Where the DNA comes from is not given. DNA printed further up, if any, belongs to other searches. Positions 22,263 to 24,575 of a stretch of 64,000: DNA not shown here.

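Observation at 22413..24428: Unusual four-domain fusion: CoaB-like ligase, class II aldolase-like, GNAT-like, NUDIX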

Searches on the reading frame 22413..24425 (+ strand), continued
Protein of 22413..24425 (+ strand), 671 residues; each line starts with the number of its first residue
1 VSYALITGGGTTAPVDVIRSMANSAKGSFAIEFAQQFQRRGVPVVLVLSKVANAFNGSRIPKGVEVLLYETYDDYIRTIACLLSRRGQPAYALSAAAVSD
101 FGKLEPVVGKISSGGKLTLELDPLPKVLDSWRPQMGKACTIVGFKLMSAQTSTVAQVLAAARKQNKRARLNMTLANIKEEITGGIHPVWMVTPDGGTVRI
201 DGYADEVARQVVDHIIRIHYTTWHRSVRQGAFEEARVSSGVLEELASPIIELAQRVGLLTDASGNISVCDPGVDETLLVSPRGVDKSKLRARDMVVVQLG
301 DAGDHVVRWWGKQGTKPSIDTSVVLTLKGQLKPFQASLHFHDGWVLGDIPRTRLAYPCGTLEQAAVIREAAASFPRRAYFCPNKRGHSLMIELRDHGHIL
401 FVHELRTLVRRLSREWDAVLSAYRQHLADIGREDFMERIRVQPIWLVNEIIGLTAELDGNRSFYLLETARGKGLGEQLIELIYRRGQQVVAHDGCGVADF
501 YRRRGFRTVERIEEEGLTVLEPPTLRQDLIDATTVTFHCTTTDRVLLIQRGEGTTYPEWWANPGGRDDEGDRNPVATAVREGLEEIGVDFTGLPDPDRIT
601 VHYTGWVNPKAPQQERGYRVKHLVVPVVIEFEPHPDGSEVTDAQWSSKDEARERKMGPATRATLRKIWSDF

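Call 37: predict_structure(alignment_id=A1)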
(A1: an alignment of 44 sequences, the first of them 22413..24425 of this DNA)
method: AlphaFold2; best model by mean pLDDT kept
length: 671 residues; sequences in the alignment: 44
mean_pLDDT: 92.9   pTM: 0.88
mean pLDDT of the five models: 92.9, 92.0, 92.0, 91.3, 91.3
residues with pLDDT >= 90: 556; 70-90: 103; 50-70: 7; < 50: 5
segments of 3 or more residues with pLDDT < 50: 379-383
pLDDT, mean of each block of 10 residues (from residue 1): 94 92 93 98 98 97 97 97 97 96 89 85 95 97 95 90 95 95 90 87 94 95 95 85 90 95 92 87 95 95 94 94 92 90 92 90 95 69 65 92 93 97 98 95 95 95 96 93 93 94 96 94 92 96 98 95 95 93 94 85 93 92 95 96 98 96 93 91
secondary structure, 60 per line:
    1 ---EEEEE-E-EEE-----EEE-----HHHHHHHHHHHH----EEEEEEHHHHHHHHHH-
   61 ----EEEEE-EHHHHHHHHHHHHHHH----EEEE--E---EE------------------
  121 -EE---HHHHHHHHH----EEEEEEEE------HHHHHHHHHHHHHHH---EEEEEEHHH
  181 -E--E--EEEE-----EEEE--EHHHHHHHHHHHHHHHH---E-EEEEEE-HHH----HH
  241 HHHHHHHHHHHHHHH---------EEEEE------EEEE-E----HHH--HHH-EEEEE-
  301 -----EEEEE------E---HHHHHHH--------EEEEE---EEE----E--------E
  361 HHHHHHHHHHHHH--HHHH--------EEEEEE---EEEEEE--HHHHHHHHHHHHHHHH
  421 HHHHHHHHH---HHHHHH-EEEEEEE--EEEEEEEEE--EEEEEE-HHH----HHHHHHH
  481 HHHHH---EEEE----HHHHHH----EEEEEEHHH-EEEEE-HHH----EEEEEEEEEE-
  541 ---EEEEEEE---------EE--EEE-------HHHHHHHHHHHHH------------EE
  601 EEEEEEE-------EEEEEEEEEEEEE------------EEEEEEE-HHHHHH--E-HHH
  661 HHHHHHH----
elements in order: E4-8 E12-14 E20-22 H28-39 E44-49 H50-59 E65-69 H72-86 E91-94 H127-135 E140-147 H154-168 E172-177 E188-191 E197-200 H204-219 E225-230 H239-255 E265-269 E276-279 E295-299 E306-310 H321-327 E336-340 E344-346 H361-373 H376-379 E388-393 E397-402 H405-429 H433-438 E440-446 E449-457 E460-465 H474-485 E489-492 H497-502 E507-512 E517-521 E530-539 E544-550 E564-566 H574-586 E599-607 E615-627 E640-646 H648-653 H658-667

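Call 39: fold_search(model_id=the predicted structure, library=pdb)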
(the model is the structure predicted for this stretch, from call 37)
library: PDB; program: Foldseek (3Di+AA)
matches with E <= 10: 1655; with E <= 0.001: 351
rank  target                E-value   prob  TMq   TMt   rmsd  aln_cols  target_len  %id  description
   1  2gk4_A                4.1e-15  1.00  0.27  0.76   3.2       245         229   20  The Crystal Structure of the DNA/Pantothenate Metabolism Flavoprotein from Streptococcus pneumoniae (released 2006-05-02)
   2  6th2_A                1.2e-14  1.00  0.26  0.76   3.2       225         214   24  Crystal structure of Mycobacterium smegmatis CoaB in complex with CTP (released 2020-11-25)
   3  8owb_D                1.6e-14  1.00  0.27  0.75   3.6       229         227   24  Crystal structure of Mycobacterium smegmatis CoaB in complex with CTP and 2-(5-bromo-1-(4-hydroxyphenyl)-1H-indol-3-yl (released 2024-05-08)
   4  6thc_D                1.8e-14  1.00  0.27  0.76   3.3       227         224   25  Crystal structure of Mycobacterium smegmatis CoaB in complex with CTP and (4-hydroxyphenyl)(2,3,4-trihydroxyphenyl)met (released 2020-11-25)
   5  6th2_B                2.1e-14  1.00  0.27  0.72   4.0       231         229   24  Crystal structure of Mycobacterium smegmatis CoaB in complex with CTP (released 2020-11-25)
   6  1u80_A                2.5e-14  1.00  0.28  0.83   2.6       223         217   19  Phosphopantothenoylcysteine synthetase from E. coli, CMP complex (released 2004-11-30)
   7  8owb_C                2.7e-14  1.00  0.27  0.79   3.2       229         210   24  Crystal structure of Mycobacterium smegmatis CoaB in complex with CTP and 2-(5-bromo-1-(4-hydroxyphenyl)-1H-indol-3-yl (released 2024-05-08)
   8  6thc_C                3.5e-14  1.00  0.27  0.78   3.0       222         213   24  Crystal structure of Mycobacterium smegmatis CoaB in complex with CTP and (4-hydroxyphenyl)(2,3,4-trihydroxyphenyl)met (released 2020-11-25)
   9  8ow5_B                4.7e-14  1.00  0.27  0.75   3.2       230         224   24  Crystal structure of Mycobacterium smegmatis CoaB in complex with CTP and 5-methoxy-1H-indole-2-carboxylic acid (released 2024-05-08)
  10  4qji_A                5.0e-14  1.00  0.26  0.76   3.2       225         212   24  Crystal Structure of the C-terminal CTP-binding domain of a Phosphopantothenoylcysteine decarboxylase/phosphopantothen (released 2014-07-02)
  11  4qji_B                5.3e-14  1.00  0.26  0.75   3.4       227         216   25  Crystal Structure of the C-terminal CTP-binding domain of a Phosphopantothenoylcysteine decarboxylase/phosphopantothen (released 2014-07-02)
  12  1u7z_A                5.6e-14  1.00  0.28  0.82   2.7       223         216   19  Phosphopantothenoylcysteine synthetase from E. coli, 4'-phosphopantothenoyl-CMP complex (released 2004-11-30)
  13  6aim_A                7.0e-14  1.00  0.27  0.56   4.7       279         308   22  Cab2 mutant H337A complex with phosphopantothenate-cysteine (released 2019-03-20)
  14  6aik_B                9.3e-14  1.00  0.27  0.55   4.7       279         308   22  Cab2 mutant H337A complex with phosphopantothenoyl-CMP (released 2019-03-20)
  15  6aim_B                9.8e-14  1.00  0.27  0.57   4.9       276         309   23  Cab2 mutant H337A complex with phosphopantothenate-cysteine (released 2019-03-20)
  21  2gk4_B                1.3e-13  1.00  0.26  0.77   4.7       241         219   19  The Crystal Structure of the DNA/Pantothenate Metabolism Flavoprotein from Streptococcus pneumoniae (released 2006-05-02)
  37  1u7u                  8.0e-13  1.00  0.26  0.82   2.4       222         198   18  Phosphopantothenoylcysteine synthetase from E. coli (released 2004-11-30)
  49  5int_B                7.8e-12  1.00  0.26  0.83   2.9       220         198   21  Crystal structure of the C-terminal Domain of Coenzyme A biosynthesis bifunctional protein CoaBC (released 2016-04-06)
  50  5int_A                8.3e-12  1.00  0.26  0.83   2.4       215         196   22  Crystal structure of the C-terminal Domain of Coenzyme A biosynthesis bifunctional protein CoaBC (released 2016-04-06)
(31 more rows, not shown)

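Call 46: search_solved_structures(query=A1, max_evalue=1e-20, show_alignments=5)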
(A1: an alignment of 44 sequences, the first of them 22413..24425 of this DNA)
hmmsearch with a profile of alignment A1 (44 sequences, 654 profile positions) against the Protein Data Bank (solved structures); distinct sequences matched with E-value up to 1e-20: 7.
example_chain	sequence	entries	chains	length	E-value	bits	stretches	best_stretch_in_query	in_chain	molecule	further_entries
2gk4_A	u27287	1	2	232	2.8e-36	128.1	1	3-217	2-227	conserved hypothetical protein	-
5int_A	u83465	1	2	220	1.7e-30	109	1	5-218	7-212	Phosphopantothenate--cysteine ligase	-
4qji_A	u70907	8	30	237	7.2e-29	103.6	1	6-218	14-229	Phosphopantothenate--cysteine ligase | Coenzyme A biosynthesis bifunctional protein CoaBC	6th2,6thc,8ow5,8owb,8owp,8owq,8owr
6tgv_A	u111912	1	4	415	5.4e-28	100.7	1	6-218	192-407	Coenzyme A biosynthesis bifunctional protein CoaBC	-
1u7u_A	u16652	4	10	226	1e-23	86.6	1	5-186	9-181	Coenzyme A biosynthesis bifunctional protein coaBC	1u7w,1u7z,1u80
7edz_D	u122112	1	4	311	2.7e-22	81.9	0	65-184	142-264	Phosphopantothenate--cysteine ligase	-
1p9o_A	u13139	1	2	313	3.7e-22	81.4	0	65-184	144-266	Phosphopantothenoylcysteine synthetase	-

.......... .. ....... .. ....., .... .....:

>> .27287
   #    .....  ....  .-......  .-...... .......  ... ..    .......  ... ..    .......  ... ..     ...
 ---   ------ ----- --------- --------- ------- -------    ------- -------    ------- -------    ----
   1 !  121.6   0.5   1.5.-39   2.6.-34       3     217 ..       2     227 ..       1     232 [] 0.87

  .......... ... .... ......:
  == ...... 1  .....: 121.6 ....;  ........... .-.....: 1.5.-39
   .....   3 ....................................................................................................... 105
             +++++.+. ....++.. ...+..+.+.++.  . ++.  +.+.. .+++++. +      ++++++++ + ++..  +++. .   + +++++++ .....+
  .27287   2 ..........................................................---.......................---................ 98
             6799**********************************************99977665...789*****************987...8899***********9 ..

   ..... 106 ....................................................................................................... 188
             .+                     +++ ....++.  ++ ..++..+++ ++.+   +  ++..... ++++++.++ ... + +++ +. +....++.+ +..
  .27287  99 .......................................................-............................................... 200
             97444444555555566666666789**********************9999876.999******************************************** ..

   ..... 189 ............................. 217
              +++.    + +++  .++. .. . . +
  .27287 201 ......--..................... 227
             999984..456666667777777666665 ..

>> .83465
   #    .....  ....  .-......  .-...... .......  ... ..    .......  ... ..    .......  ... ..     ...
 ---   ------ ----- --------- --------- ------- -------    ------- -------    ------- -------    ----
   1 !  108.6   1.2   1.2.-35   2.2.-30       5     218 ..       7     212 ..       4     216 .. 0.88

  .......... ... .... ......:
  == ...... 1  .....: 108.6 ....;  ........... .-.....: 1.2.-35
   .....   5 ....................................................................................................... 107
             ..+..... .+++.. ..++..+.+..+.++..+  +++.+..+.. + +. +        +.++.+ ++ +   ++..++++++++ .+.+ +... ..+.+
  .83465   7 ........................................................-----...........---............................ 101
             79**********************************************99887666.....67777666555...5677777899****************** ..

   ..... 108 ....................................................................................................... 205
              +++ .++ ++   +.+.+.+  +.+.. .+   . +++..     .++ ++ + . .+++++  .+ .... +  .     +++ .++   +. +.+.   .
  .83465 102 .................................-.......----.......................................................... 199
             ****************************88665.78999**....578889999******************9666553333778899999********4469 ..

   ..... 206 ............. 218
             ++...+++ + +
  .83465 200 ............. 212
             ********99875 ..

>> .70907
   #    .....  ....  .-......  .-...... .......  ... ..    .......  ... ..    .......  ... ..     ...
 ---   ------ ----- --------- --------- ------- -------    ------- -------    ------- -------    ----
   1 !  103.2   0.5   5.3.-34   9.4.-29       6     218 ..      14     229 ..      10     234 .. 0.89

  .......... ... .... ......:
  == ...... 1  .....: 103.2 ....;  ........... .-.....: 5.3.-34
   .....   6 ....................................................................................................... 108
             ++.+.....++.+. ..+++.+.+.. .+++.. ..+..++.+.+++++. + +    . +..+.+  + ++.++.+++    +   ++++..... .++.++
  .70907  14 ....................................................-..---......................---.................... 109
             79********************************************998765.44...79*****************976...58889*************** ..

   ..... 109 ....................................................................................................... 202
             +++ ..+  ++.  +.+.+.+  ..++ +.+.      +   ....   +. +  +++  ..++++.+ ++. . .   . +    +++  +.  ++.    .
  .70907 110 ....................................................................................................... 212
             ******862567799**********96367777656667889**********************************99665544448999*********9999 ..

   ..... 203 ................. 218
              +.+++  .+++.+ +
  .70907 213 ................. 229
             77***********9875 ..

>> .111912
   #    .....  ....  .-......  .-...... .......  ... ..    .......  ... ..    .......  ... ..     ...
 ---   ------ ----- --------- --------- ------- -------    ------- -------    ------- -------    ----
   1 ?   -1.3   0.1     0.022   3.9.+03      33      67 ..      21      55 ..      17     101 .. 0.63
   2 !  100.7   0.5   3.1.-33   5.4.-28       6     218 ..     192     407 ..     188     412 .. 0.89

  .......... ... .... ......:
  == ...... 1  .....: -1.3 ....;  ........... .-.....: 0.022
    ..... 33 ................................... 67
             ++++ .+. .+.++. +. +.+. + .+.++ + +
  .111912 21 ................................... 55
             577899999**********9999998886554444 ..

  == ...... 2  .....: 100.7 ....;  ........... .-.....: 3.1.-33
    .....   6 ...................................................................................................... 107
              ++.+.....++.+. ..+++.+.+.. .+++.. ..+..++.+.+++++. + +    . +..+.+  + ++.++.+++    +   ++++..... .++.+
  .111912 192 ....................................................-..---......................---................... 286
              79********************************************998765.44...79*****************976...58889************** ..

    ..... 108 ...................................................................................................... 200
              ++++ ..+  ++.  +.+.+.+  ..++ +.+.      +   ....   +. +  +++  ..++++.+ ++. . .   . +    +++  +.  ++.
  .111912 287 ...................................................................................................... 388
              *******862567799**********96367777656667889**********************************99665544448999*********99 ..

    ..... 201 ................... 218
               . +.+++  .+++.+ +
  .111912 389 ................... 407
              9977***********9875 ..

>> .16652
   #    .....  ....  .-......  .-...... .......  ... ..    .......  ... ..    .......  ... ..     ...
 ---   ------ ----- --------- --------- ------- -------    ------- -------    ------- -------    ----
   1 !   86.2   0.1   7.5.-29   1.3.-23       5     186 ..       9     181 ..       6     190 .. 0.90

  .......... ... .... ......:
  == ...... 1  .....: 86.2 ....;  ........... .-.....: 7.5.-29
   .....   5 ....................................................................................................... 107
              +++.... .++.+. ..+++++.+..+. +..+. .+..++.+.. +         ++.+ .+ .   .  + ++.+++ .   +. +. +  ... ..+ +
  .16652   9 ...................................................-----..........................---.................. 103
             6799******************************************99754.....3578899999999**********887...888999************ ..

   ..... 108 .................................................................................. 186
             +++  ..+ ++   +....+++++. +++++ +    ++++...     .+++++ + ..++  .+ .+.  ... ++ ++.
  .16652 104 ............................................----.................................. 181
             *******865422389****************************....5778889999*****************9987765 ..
